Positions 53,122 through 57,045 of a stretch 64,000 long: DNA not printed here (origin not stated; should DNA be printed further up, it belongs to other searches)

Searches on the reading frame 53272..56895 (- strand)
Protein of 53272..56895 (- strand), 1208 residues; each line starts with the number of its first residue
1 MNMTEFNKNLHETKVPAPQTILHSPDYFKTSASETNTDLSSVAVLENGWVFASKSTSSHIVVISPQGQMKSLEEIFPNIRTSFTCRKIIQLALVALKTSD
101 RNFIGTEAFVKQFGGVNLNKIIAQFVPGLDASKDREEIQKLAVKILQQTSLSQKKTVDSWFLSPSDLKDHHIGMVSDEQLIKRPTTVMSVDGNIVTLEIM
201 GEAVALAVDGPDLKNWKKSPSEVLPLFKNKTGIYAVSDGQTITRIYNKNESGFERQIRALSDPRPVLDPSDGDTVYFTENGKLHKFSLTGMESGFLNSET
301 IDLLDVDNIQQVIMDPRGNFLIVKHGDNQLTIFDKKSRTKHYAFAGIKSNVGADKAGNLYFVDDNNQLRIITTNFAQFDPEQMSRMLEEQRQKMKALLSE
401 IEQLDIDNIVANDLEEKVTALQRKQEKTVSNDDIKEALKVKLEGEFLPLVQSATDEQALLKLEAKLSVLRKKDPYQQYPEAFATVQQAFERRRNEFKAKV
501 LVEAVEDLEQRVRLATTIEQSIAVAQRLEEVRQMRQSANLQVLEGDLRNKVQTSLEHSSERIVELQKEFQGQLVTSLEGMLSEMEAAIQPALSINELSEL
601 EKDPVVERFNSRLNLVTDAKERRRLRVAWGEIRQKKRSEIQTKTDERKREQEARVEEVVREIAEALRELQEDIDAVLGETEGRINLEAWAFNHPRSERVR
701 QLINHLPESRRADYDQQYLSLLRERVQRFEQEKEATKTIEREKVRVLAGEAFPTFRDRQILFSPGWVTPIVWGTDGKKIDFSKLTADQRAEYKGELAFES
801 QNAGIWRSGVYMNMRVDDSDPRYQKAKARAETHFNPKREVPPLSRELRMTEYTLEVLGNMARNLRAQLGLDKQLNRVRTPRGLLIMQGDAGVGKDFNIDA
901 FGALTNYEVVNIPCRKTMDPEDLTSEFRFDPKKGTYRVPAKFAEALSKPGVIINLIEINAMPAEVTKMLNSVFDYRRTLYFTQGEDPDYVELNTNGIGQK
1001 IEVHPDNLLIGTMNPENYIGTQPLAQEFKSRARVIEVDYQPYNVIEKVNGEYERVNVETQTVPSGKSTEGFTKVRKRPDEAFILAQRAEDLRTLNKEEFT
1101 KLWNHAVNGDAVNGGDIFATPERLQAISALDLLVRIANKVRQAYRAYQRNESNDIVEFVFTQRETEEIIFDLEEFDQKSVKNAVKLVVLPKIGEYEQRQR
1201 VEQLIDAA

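Call 5: search_protein_families(library=pfam, proteins=[window:53272-56895:-], max_evalue=0.1)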
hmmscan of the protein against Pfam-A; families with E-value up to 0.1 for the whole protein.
window:53272-56895:- (1208 aa): 1 family
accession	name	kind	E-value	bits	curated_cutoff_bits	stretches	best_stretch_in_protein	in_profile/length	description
PF07728.20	AAA_5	-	2.1e-13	50.9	22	1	884-1031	2-138/139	AAA domain (dynein-related subfamily)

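Call 6: search_protein_families(library=ncbifam, proteins=[window:53272-56895:-], max_evalue=0.1)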
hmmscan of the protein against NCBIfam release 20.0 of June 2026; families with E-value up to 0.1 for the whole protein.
window:53272-56895:- (1208 aa): 1 family
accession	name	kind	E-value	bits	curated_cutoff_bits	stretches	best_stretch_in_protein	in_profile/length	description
NF006043.0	PRK08186.1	subfamily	0.014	13.8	487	1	482-615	267-397/600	allophanate hydrolase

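Call 7: search_protein_families(library=padloc, proteins=[window:53272-56895:-], max_evalue=0.1)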
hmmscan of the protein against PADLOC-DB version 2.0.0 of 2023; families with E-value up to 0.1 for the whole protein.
window:53272-56895:- (1208 aa): 0 families
